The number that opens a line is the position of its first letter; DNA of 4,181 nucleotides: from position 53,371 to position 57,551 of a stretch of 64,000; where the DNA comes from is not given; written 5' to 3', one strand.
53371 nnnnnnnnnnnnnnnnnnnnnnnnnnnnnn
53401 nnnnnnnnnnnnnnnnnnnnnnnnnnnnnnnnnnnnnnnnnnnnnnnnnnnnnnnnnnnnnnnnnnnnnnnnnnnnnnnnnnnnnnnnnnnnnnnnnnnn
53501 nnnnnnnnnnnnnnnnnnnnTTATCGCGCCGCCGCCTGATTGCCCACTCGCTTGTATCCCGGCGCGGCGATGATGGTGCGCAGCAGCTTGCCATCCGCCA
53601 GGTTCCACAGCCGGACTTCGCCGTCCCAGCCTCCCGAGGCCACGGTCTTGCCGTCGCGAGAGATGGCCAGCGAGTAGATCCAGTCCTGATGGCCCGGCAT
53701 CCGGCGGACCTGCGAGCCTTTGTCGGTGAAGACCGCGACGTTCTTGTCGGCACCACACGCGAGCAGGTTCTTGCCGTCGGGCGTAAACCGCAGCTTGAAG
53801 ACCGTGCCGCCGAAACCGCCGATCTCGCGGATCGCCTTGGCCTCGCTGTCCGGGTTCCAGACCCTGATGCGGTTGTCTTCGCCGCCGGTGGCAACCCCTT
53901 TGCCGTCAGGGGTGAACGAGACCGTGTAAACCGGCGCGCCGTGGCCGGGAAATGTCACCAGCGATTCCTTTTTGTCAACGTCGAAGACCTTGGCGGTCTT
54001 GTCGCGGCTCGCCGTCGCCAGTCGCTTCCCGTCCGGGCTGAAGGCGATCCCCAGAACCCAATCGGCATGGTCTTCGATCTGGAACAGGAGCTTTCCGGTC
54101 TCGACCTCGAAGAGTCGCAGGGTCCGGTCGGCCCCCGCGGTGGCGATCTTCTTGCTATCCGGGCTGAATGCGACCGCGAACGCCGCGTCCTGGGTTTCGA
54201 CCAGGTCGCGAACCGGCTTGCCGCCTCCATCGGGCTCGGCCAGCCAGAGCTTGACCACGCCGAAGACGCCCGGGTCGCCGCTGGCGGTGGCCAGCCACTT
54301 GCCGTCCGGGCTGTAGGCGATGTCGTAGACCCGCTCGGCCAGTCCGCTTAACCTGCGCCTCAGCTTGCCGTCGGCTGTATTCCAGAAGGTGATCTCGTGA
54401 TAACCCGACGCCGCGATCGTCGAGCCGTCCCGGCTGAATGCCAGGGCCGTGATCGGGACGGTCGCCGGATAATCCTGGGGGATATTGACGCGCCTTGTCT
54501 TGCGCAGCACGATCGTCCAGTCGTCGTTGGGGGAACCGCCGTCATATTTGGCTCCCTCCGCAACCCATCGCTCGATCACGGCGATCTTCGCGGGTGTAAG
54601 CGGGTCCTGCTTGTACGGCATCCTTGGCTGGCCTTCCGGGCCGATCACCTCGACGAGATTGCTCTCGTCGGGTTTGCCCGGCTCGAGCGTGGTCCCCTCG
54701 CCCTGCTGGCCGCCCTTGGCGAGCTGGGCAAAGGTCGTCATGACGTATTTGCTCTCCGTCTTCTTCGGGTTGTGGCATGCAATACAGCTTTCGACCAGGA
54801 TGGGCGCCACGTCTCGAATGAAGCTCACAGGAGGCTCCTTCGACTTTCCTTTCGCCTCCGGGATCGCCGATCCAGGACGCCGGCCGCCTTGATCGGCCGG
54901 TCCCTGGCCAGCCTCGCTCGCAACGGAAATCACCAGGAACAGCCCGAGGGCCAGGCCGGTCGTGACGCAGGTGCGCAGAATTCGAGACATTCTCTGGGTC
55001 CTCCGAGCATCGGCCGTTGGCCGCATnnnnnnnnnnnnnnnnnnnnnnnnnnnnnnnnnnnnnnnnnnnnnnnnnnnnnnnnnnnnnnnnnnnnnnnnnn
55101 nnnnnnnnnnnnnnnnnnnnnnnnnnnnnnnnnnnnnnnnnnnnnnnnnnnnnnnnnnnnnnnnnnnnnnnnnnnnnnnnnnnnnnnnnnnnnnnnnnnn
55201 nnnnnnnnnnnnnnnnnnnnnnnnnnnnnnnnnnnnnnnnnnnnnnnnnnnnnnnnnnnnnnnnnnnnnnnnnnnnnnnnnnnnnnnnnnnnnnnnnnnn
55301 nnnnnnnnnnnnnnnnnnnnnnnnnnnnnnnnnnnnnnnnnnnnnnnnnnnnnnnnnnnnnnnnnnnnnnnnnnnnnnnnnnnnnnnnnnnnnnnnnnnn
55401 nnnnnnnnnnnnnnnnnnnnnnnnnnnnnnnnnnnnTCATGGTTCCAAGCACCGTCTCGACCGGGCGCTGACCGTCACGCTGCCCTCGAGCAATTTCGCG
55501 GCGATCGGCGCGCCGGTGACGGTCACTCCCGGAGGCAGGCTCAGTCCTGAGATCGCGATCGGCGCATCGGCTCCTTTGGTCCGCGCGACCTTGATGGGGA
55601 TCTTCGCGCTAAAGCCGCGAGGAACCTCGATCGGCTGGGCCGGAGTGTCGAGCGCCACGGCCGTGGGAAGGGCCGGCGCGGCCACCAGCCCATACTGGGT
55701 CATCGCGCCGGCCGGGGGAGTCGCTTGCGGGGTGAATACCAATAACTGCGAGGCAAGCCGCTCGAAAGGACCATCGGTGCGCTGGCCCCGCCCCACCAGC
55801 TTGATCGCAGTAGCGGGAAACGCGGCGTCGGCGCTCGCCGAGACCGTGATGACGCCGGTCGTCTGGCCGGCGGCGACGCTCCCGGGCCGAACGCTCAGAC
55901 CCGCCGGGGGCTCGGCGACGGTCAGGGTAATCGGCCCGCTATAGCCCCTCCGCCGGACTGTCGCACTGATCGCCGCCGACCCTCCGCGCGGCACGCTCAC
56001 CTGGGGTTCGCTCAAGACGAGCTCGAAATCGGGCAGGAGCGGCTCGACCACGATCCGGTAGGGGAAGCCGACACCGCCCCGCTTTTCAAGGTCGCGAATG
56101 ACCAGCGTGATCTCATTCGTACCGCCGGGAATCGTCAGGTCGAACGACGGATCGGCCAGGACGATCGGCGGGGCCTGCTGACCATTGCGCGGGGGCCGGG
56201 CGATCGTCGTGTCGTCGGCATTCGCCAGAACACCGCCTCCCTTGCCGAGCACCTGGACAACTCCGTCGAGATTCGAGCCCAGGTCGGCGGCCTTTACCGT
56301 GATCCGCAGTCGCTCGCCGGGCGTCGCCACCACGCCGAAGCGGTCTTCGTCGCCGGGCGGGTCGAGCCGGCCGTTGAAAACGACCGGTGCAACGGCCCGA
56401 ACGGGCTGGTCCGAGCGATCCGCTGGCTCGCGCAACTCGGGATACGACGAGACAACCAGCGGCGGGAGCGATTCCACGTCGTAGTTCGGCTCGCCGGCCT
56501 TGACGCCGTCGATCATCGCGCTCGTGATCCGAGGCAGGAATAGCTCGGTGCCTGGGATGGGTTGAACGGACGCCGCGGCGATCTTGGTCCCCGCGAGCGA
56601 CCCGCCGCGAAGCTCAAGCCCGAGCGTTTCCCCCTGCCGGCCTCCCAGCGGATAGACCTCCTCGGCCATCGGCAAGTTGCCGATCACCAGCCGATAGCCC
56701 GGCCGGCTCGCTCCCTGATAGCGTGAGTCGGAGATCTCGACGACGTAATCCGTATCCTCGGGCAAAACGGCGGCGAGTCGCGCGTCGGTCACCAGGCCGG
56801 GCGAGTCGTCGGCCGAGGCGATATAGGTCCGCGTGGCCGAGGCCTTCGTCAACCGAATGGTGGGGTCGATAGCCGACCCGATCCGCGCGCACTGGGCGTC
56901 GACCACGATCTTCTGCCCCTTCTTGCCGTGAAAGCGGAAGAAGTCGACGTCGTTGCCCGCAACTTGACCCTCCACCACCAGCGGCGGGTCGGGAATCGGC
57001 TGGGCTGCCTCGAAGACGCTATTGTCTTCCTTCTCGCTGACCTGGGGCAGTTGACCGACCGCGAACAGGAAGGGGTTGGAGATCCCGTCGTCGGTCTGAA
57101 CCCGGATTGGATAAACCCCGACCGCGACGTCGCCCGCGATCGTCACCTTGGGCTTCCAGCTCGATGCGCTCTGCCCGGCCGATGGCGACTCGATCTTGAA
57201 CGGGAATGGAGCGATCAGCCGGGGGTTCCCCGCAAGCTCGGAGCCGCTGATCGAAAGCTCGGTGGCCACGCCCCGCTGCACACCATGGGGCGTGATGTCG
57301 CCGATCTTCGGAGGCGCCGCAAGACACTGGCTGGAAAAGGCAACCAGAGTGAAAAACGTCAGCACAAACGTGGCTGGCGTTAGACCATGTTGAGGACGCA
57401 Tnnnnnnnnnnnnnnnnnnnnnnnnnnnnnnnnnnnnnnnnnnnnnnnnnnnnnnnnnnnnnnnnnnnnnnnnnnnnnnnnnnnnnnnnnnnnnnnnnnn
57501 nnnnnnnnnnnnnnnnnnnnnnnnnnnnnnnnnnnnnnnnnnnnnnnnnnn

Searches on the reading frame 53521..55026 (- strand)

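Call 6: search_protein_families(library=pfam, proteins=[window:53521-55026:-], max_evalue=0.01)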
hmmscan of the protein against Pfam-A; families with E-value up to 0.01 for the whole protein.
window:53521-55026:- (501 aa): 46 families (the best 25 are shown)
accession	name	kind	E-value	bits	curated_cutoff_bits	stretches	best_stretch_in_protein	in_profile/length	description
PF00400.38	WD40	-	3.3e-57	188.9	27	5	437-475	1-39/39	WD domain, G-beta repeat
PF25174.1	Beta-prop_THOC3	-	5.3e-52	176.9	305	2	280-486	3-210/272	THOC3 beta-propeller domain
PF25173.1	Beta-prop_WDR3_1st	-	1e-50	172.5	154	3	272-433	22-182/184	WDR3 first beta-propeller domain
PF25172.1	Beta-prop_WDR3_2nd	-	7.5e-46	157.1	140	3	324-478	136-290/293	WDR3 second beta-propeller domain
PF24817.1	WD40_WDHD1_1st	-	4.8e-40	138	109.9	4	327-396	92-161/291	WDHD1 first WD40 domain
PF23414.1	Beta-prop_EML_2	-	2e-37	129.4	90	3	325-482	2-159/266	Echinoderm microtubule-associated protein second beta-propeller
PF24814.1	WD40_Prp19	-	5.6e-36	124.5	320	3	279-433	49-204/281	Prp19 WD40 domain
PF25175.1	Beta-prop_WDR5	-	3.9e-35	122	250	2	224-428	4-201/296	WDR5 beta-propeller domain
PF24807.1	WD40_CDC20-Fz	-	3.6e-34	118.8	200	2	314-474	128-292/292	CDC20/Fizzy WD40 domain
PF25168.1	Beta-prop_WDR36-Utp21_2nd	-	3.4e-28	99.3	84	4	270-343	231-303/335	WDR36/Utp21 second beta-propeller domain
PF24805.1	EIF3I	-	2e-27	96.6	200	3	204-359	68-226/324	EIF3I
PF25391.1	WD40_Gbeta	-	1.7e-24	86.9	150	1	230-475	97-340/340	G protein beta WD-40 repeat protein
PF23381.1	Beta-prop_IFT122_1st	-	3.3e-24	85.9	28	3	283-393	15-121/350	IFT122 first beta-propeller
PF24796.1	WDR55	-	4.3e-24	85.5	200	1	276-476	4-208/296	WDR55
PF25047.1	Beta-prop_TEP1_2nd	-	9.1e-23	81.1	89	2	193-391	2-203/255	TEP-1 second beta-propeller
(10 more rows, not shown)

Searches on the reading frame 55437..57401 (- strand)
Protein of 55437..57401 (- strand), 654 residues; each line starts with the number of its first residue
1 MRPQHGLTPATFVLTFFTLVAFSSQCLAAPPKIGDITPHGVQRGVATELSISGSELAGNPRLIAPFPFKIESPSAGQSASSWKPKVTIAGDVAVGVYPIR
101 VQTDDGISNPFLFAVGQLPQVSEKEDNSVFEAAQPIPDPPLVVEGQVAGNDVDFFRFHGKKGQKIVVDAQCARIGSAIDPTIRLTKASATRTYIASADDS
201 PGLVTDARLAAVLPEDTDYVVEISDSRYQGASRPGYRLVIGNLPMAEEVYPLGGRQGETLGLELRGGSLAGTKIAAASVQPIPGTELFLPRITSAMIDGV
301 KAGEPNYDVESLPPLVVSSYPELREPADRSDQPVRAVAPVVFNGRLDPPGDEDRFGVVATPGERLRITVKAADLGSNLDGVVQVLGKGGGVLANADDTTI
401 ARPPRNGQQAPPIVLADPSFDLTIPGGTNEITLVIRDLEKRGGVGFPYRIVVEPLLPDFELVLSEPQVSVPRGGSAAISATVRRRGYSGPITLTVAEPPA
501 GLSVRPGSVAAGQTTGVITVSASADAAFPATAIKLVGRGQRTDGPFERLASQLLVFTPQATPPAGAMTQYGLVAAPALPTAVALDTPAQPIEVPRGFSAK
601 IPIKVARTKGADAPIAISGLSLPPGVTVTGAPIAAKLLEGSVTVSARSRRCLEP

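Call 21: find_related_loci(query=window:55437-57401:-, collection=metagenome_contigs, flank=10000)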
Query window:55437-57401:- (654 aa) in metagenome_contigs; peptide patterns used: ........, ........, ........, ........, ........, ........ (x = any residue, [..] = any of these).
235 stretches matched a pattern; 7 encode a relative of the query (tblastn E <= 1e-3); 7 distinct loci.
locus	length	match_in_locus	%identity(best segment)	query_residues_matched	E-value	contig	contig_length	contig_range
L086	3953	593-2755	69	16-646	0e+0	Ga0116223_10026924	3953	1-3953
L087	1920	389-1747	89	194-646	0e+0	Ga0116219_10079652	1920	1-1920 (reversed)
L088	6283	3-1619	57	103-646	0e+0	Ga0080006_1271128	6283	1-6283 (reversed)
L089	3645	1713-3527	53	26-641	0e+0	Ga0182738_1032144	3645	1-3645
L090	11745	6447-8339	53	1-645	3e-174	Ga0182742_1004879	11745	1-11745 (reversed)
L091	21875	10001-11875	52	1-640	0e+0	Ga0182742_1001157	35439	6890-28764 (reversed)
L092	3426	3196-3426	78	199-275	2e-32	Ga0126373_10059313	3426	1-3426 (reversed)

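Call 25: search_protein_families(library=pfam, proteins=[L091:13910-15211:-, L091:15468-17150:+, L091:15687-17192:-, L088:3654-5825:-], max_evalue=0.01)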
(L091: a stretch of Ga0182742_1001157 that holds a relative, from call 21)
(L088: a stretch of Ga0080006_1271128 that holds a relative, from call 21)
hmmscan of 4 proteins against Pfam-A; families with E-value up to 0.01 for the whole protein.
L091:13910-15211:- (433 aa): 1 family
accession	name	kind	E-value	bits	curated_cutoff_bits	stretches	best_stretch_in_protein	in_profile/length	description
PF07394.17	DUF1501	-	1.5e-80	271.7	27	2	241-415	201-368/390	Protein of unknown function (DUF1501)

L091:15468-17150:+ (560 aa): 1 family
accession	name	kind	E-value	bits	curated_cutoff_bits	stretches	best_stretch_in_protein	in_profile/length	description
PF02321.23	OEP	-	9.5e-35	120.5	22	2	372-555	2-187/187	Outer membrane efflux protein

L091:15687-17192:- (501 aa): 0 families

L088:3654-5825:- (723 aa): 1 family
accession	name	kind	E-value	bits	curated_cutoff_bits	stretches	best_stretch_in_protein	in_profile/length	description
PF01648.25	ACPS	-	1.4e-08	35.2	25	1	585-695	1-104/111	4'-phosphopantetheinyl transferase superfamily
